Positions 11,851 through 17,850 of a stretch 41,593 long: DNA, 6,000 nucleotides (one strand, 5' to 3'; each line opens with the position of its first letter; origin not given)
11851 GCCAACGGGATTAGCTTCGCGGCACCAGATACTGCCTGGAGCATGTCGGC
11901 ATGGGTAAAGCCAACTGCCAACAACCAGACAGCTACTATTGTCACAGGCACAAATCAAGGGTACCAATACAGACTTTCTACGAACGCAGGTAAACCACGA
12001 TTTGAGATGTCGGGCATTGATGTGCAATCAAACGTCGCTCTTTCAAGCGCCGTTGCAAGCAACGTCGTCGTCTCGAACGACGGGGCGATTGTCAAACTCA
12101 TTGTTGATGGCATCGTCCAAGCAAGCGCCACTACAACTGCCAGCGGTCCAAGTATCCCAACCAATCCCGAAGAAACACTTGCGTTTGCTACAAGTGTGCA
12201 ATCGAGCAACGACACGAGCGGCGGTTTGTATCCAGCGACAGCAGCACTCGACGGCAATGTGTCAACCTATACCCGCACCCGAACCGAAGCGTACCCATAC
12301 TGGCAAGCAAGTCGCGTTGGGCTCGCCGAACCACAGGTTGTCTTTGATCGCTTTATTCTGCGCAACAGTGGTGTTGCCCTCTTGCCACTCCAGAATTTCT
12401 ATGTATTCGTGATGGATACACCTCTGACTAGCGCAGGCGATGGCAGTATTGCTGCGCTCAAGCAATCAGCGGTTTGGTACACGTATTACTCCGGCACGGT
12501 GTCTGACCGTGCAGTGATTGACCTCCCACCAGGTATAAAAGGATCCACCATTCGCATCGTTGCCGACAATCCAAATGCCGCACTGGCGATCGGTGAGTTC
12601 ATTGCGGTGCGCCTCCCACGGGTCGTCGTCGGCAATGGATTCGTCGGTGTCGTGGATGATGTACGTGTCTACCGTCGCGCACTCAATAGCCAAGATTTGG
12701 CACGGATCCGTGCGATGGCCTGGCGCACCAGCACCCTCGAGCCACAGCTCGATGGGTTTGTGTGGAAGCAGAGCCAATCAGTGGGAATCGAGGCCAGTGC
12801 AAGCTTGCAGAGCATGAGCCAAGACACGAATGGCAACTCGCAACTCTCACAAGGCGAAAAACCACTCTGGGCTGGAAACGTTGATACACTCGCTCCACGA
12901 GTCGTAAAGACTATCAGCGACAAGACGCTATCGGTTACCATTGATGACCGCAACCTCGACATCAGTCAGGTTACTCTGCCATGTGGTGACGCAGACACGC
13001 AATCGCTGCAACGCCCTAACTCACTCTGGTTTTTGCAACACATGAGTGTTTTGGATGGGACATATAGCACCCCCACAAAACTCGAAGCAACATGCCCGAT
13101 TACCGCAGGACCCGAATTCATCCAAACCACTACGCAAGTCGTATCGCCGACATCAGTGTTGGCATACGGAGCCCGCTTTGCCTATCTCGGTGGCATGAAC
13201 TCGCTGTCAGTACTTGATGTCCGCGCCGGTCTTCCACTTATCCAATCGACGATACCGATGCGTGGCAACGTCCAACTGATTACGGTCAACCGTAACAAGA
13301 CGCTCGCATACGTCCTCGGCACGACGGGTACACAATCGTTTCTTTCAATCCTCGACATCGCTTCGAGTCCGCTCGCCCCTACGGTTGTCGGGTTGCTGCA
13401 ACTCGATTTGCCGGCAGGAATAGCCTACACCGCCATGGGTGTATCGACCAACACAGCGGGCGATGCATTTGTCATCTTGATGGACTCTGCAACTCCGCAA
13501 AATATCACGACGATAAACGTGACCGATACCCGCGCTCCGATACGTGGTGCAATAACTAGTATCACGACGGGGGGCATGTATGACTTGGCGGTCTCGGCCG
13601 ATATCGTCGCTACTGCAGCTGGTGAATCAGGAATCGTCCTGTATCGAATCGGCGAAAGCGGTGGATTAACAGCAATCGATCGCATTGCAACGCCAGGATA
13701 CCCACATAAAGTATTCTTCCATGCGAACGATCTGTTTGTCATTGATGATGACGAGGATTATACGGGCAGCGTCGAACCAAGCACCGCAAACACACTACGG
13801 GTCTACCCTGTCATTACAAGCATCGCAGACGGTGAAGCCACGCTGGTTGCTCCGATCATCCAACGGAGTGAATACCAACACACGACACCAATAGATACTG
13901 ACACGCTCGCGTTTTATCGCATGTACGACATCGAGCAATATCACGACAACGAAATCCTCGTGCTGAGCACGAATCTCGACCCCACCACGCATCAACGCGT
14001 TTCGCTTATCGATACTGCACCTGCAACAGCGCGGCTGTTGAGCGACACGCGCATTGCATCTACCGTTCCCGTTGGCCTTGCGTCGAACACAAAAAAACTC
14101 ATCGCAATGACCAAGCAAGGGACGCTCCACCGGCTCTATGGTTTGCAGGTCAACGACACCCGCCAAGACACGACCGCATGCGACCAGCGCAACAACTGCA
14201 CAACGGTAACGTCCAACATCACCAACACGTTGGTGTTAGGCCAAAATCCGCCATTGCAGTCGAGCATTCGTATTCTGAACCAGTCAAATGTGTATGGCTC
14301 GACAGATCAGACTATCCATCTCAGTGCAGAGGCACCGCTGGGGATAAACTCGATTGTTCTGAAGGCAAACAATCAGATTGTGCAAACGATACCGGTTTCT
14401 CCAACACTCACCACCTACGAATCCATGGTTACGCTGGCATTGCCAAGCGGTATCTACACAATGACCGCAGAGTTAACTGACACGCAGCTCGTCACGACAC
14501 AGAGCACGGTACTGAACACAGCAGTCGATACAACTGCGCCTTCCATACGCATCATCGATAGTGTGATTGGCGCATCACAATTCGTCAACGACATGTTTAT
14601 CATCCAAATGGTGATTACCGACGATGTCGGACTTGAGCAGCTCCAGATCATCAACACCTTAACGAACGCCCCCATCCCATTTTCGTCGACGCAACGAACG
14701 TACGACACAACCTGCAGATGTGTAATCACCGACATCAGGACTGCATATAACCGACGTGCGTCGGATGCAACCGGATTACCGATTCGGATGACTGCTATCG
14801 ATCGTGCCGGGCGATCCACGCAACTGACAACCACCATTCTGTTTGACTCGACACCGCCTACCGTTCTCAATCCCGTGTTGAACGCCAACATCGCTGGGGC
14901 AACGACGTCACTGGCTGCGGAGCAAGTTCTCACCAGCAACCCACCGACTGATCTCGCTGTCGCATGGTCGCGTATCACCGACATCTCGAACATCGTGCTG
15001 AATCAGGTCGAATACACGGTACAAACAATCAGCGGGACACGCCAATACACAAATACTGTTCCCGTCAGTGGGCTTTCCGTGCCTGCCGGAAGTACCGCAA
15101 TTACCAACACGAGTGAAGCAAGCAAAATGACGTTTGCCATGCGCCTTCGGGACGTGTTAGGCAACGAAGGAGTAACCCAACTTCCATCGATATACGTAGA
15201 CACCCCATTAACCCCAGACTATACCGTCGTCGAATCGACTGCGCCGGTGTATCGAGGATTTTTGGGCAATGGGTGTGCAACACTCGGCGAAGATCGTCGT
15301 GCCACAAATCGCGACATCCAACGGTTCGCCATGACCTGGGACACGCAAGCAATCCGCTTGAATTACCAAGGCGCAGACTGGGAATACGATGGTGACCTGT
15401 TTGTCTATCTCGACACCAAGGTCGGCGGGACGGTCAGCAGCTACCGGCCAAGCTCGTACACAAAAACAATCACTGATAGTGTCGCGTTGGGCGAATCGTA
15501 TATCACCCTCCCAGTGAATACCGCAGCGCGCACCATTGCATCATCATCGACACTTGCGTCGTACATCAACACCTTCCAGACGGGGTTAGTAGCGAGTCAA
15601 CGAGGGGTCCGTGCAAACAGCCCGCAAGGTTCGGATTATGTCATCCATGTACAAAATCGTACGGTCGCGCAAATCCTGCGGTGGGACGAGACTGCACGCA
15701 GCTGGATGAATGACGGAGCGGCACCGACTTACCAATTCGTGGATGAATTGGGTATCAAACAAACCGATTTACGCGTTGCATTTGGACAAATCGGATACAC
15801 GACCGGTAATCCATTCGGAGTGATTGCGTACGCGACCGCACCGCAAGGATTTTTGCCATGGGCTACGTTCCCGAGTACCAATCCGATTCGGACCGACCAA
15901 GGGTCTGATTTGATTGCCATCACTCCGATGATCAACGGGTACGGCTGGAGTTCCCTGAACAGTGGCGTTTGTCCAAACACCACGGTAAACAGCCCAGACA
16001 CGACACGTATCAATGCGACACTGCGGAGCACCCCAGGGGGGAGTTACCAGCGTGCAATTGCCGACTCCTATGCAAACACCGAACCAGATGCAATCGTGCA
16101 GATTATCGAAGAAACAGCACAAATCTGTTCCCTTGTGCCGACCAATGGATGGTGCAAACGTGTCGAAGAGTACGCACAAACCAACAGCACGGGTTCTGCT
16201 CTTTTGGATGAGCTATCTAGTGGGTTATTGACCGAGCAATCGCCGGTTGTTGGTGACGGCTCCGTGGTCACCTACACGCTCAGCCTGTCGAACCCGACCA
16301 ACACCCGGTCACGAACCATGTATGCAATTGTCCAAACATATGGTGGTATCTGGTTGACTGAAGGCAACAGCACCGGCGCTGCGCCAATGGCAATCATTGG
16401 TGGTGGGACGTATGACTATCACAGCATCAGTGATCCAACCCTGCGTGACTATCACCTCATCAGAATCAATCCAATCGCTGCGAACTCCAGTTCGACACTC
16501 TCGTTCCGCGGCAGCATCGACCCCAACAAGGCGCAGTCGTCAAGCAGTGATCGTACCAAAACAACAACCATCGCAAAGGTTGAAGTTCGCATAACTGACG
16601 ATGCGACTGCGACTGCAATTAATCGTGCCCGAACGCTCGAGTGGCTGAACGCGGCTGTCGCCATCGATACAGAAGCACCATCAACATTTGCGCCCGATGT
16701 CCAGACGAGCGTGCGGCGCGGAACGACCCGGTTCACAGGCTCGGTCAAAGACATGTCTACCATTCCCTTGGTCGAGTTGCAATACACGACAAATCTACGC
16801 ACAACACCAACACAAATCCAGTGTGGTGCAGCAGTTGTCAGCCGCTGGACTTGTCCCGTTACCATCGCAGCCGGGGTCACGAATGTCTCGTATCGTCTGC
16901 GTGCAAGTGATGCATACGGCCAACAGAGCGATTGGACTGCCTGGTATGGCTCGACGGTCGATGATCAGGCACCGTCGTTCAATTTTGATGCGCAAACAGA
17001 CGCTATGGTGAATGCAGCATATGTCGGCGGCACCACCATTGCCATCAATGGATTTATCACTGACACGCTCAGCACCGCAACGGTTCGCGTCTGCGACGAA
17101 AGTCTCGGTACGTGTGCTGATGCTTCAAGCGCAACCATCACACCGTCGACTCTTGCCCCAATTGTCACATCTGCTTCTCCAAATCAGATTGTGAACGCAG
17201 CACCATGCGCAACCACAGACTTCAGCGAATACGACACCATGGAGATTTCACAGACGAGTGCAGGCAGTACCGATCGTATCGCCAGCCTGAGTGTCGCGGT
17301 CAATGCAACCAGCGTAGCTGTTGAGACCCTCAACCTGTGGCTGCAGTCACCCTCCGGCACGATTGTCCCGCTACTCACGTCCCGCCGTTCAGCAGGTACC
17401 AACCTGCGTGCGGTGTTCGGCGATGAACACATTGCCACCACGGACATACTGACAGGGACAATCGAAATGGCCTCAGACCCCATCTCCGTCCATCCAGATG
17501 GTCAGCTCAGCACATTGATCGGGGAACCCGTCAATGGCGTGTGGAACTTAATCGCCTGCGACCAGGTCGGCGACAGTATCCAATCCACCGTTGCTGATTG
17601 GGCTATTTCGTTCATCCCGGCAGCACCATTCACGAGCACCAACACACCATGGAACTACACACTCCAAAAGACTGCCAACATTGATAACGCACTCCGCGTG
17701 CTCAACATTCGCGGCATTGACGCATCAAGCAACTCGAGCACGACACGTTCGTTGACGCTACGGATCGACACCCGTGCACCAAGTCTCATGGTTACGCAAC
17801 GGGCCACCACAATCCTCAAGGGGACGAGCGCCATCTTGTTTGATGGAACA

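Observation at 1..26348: Tandem giant 'mega-lectin' gene pair (membrane-embedded >=6.4k-aa protein plus secreted 2.3k-aa protein) as a candidate undescribed cell-surface system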

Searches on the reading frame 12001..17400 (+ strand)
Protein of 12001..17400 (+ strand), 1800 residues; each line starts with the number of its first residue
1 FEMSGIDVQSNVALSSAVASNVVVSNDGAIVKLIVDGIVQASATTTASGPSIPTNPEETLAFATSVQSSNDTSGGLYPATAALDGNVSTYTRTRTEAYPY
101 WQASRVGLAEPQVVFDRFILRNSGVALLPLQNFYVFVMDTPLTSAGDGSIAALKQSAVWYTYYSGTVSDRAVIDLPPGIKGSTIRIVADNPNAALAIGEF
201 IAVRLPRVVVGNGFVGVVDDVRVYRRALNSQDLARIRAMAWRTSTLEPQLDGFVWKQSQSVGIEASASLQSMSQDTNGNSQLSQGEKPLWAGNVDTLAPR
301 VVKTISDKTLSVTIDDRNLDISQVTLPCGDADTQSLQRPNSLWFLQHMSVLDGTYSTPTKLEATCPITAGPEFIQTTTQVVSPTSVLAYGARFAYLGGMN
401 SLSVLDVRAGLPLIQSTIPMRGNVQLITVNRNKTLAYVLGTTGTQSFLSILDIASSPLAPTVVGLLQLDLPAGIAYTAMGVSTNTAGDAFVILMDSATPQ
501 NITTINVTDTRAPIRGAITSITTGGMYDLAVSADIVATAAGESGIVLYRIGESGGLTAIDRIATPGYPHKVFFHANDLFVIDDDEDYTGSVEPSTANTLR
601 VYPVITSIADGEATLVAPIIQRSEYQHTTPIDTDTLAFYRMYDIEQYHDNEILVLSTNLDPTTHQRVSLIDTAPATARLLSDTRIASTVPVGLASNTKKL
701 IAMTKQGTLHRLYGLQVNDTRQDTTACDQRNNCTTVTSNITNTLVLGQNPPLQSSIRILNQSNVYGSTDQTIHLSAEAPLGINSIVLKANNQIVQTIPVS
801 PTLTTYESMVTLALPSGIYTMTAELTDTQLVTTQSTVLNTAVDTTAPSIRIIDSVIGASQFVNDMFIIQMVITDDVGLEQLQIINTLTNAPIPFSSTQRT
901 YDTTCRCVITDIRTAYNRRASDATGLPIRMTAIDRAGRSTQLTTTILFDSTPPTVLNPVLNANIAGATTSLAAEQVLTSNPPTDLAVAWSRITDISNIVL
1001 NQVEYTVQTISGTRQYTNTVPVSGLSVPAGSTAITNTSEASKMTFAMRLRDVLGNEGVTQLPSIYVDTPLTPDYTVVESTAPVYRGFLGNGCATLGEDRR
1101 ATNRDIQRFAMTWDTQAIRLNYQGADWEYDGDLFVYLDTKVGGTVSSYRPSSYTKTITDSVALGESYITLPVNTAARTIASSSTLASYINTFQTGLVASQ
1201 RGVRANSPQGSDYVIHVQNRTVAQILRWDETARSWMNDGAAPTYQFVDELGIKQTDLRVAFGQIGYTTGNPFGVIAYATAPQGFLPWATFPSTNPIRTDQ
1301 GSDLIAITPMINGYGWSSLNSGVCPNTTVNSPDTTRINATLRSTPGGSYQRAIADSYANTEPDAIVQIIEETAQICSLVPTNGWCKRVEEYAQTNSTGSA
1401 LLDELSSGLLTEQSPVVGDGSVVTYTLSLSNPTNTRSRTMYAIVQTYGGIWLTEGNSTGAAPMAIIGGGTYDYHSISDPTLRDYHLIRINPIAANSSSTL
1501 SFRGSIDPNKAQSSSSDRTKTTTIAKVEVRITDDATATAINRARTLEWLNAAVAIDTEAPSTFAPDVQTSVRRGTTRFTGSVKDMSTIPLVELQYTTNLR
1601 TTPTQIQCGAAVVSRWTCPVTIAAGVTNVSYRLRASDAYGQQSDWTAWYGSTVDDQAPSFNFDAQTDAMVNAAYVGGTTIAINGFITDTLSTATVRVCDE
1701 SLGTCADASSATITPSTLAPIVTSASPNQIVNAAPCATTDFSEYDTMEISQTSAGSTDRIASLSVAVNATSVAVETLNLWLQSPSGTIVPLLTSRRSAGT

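Call 73: search_solved_structures(query=window:12001-17400:+, max_evalue=1)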
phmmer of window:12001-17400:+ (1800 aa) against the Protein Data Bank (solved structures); distinct sequences matched with E-value up to 1: 0.

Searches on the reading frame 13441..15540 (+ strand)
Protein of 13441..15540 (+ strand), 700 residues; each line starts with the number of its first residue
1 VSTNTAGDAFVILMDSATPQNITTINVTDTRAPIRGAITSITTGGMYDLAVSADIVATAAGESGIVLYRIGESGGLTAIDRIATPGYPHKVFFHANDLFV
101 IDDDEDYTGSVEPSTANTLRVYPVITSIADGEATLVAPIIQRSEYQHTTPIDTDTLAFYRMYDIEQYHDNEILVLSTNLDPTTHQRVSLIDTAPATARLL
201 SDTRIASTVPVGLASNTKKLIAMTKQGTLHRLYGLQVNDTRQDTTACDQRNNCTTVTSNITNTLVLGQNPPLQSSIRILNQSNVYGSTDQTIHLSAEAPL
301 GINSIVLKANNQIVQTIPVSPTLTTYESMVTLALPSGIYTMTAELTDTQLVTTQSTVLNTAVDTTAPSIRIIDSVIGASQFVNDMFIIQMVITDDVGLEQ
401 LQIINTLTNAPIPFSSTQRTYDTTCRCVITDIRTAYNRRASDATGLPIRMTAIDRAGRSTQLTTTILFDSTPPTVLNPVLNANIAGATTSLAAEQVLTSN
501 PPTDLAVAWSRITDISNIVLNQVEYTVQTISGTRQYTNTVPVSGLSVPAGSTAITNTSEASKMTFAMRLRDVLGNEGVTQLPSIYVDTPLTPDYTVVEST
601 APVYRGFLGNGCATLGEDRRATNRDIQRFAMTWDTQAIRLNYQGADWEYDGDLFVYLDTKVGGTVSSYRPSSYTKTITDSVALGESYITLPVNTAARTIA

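Call 23: search_protein_families(library=pfam, proteins=[window:13441-15540:+], max_evalue=0.01)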
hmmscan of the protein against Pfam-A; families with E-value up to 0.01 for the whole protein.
window:13441-15540:+ (700 aa): 1 family
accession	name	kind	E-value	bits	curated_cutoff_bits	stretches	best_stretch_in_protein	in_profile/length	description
PF13750.12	Big_3_3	-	0.0088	16.2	27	1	333-401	11-81/157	Bacterial Ig-like domain (group 3)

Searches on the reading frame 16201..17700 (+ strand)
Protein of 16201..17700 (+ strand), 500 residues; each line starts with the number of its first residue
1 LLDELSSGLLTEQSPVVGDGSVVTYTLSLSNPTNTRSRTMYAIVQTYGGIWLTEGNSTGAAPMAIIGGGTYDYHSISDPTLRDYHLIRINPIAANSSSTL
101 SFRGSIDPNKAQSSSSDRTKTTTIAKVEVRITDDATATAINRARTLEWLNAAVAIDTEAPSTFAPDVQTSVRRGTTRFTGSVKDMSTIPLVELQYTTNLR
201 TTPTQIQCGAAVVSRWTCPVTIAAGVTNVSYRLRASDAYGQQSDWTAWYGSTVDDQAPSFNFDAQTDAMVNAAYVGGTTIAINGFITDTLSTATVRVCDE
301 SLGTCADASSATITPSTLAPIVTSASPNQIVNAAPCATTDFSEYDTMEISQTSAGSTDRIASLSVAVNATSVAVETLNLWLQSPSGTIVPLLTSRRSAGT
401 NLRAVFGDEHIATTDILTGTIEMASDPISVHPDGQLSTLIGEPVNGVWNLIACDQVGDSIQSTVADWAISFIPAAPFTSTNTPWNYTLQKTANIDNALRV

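Call 31: search_protein_families(library=ncbifam, proteins=[window:16201-17700:+], max_evalue=0.1)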
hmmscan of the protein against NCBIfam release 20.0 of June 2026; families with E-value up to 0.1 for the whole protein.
window:16201-17700:+ (500 aa): 1 family
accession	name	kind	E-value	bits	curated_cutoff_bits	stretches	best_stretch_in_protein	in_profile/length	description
TIGR01214.1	rmlD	equivalog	0.012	14.8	224.05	1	299-376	22-100/285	dTDP-4-dehydrorhamnose reductase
